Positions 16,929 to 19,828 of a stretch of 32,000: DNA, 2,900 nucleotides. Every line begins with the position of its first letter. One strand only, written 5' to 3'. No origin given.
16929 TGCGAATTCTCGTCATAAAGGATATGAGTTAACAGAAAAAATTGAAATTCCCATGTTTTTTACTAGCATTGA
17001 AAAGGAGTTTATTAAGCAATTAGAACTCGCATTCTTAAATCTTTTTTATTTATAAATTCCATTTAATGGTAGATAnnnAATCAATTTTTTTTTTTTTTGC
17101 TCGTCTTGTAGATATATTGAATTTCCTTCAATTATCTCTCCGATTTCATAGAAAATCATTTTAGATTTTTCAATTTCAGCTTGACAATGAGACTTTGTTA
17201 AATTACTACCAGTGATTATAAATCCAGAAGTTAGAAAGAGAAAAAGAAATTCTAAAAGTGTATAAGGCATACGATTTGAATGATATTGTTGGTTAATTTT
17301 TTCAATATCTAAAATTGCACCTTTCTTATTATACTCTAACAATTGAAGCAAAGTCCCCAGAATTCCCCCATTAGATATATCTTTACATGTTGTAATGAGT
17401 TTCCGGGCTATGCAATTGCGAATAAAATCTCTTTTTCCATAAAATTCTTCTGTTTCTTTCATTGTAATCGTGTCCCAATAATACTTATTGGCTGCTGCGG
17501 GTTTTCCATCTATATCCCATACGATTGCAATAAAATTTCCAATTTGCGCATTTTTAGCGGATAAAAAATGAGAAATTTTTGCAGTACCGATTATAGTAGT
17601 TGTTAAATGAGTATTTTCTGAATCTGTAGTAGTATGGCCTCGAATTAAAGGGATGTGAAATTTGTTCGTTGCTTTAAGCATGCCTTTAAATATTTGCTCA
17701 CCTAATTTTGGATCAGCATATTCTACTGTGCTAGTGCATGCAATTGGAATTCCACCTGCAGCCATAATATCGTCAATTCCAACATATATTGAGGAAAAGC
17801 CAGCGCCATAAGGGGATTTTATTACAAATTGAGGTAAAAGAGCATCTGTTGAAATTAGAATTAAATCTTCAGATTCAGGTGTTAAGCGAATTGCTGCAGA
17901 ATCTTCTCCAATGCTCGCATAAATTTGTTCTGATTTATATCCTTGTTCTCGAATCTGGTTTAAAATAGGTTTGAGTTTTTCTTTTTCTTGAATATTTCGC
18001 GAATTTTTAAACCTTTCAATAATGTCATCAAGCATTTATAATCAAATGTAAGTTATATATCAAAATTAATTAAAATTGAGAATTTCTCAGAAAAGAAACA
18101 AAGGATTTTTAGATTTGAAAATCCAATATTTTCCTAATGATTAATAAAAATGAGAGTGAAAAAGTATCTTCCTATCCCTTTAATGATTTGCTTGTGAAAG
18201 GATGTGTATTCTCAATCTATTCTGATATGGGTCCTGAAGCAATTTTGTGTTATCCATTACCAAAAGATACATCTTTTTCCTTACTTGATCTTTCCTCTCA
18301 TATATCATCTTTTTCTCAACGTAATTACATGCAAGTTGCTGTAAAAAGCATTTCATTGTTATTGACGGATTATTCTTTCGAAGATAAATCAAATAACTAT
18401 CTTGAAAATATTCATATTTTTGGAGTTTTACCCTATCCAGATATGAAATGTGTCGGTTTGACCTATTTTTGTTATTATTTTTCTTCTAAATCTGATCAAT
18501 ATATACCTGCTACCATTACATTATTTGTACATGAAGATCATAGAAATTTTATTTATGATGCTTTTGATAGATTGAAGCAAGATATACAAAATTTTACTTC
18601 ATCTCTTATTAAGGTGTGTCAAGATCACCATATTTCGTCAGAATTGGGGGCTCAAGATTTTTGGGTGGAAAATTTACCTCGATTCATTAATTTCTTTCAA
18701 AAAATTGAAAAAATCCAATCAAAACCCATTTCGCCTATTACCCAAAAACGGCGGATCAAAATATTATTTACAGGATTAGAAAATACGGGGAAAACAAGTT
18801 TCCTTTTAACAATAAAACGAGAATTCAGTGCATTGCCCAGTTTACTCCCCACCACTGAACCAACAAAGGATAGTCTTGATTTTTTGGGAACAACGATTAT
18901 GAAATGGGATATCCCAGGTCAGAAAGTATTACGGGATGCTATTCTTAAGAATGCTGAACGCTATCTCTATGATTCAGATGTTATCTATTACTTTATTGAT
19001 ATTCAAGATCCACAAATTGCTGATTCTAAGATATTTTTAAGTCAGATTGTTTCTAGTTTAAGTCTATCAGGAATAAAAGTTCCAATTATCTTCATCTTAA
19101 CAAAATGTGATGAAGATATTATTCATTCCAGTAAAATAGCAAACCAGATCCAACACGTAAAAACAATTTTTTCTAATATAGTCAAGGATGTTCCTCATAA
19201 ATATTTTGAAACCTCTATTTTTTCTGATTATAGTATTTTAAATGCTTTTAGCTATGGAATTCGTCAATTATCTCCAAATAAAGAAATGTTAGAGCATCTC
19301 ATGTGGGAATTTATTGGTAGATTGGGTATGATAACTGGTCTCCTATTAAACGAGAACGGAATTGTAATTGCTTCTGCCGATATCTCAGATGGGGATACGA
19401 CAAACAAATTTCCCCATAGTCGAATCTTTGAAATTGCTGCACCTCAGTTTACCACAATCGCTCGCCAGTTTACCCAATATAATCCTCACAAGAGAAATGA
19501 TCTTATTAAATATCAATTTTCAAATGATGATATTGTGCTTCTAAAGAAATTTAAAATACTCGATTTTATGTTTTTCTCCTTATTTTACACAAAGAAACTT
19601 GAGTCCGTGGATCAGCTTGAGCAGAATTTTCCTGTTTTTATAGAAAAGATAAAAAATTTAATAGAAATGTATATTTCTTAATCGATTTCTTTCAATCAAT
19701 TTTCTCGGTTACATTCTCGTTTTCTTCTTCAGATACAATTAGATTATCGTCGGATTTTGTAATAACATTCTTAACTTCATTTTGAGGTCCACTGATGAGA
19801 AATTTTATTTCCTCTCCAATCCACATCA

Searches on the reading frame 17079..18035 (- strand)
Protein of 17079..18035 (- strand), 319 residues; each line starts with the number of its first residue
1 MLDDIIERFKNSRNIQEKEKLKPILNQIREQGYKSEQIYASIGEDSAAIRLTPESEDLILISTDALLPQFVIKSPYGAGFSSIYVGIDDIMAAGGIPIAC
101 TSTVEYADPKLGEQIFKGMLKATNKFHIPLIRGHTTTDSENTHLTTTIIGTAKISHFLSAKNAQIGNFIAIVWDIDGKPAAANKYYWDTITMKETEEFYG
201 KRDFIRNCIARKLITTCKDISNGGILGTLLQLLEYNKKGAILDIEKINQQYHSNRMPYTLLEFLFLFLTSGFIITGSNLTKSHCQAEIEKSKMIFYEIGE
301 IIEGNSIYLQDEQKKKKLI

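Call 6: search_protein_families(library=pfam, proteins=[window:17079-18035:-], max_evalue=0.01)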
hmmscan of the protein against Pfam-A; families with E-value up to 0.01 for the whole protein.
window:17079-18035:- (319 aa): 3 families
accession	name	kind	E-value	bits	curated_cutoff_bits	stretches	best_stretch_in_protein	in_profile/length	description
PF00586.29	AIRS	-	2.2e-15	57.5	24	1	43-151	1-111/112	AIR synthase related protein, N-terminal domain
PF02769.27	AIRS_C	-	4.5e-10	40.3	23.1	1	202-310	48-154/156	AIR synthase related protein, C-terminal domain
PF17267.7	DUF5333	-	0.0093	16.6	27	0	12-58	31-77/110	Family of unknown function (DUF5333)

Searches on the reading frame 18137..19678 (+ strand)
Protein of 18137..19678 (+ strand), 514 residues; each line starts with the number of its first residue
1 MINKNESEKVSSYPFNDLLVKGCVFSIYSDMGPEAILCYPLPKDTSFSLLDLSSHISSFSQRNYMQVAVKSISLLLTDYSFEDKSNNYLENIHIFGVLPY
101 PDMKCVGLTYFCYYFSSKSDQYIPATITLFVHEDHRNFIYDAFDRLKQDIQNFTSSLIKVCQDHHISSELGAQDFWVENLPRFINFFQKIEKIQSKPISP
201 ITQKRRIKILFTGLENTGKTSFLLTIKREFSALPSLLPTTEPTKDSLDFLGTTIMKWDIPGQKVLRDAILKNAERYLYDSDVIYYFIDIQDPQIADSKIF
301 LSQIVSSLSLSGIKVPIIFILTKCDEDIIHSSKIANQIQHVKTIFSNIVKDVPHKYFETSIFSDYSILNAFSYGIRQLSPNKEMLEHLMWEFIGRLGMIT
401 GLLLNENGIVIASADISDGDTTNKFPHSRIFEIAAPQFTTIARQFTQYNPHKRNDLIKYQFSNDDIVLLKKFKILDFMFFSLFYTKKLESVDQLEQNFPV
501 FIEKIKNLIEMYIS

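Call 6: search_protein_families(library=pfam, proteins=[window:18137-19678:+], max_evalue=0.01)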
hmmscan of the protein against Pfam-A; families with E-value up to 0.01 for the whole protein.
window:18137-19678:+ (514 aa): 4 families
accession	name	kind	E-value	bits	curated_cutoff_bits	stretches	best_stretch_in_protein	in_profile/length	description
PF04670.18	Gtr1_RagA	-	1.2e-17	64.6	22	1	208-420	1-219/232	Gtr1/RagA G protein conserved region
PF00025.27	Arf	-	3.2e-12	46.7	22.3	1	202-368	9-164/174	ADP-ribosylation factor family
PF01926.29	MMR_HSR1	-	7.1e-05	23.3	21.9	1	208-323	1-113/113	50S ribosome-binding GTPase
PF09439.16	SRPRB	-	0.00083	19.2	25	1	207-338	4-130/178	Signal recognition particle receptor beta subunit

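Call 85: search_solved_structures(query=window:18137-19678:+, max_evalue=0.001)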
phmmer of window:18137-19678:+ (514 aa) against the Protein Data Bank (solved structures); distinct sequences matched with E-value up to 0.001: 48.
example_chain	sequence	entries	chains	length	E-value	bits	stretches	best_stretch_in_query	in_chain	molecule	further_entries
8yl2_A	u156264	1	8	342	3.2e-24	88.6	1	202-412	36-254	GTP-binding protein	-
8zla_A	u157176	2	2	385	5.7e-20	74.6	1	203-410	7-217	GTP-binding protein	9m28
8dzm_A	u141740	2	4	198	3.5e-08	35.7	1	204-333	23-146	GTP-binding protein SAR1a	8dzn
2gao_A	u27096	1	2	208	3.9e-08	35.6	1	204-333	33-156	GTP-binding protein SAR1a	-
8dzt_A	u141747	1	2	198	6.3e-08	34.9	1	204-333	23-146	GTP-binding protein SAR1a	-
8dzo_A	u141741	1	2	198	2.4e-07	33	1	204-333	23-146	GTP-binding protein SAR1a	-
8e0h_A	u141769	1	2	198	2.8e-07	32.8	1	204-329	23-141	GTP-binding protein SAR1a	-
5di3_A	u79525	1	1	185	5.6e-07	31.7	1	206-325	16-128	ADP-ribosylation factor-like protein 3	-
5de3_A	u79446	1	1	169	1.4e-06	30.5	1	208-325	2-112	ADP-ribosylation factor-like protein 3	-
8e0d_A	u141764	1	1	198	1.5e-06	30.3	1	204-329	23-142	GTP-binding protein SAR1b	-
8e0a_A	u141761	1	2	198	2.2e-06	29.8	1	204-326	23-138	GTP-binding protein SAR1b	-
2fmx_A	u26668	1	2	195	2.8e-06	29.4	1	204-326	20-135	GTP-binding protein SAR1b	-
1f6b_A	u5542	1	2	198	2.9e-06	29.4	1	204-326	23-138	SAR1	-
8e0c_A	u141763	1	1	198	3.6e-06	29.1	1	204-326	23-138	GTP-binding protein SAR1b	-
2fa9_A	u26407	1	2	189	4.4e-06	28.8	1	204-326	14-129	GTP-binding protein SAR1b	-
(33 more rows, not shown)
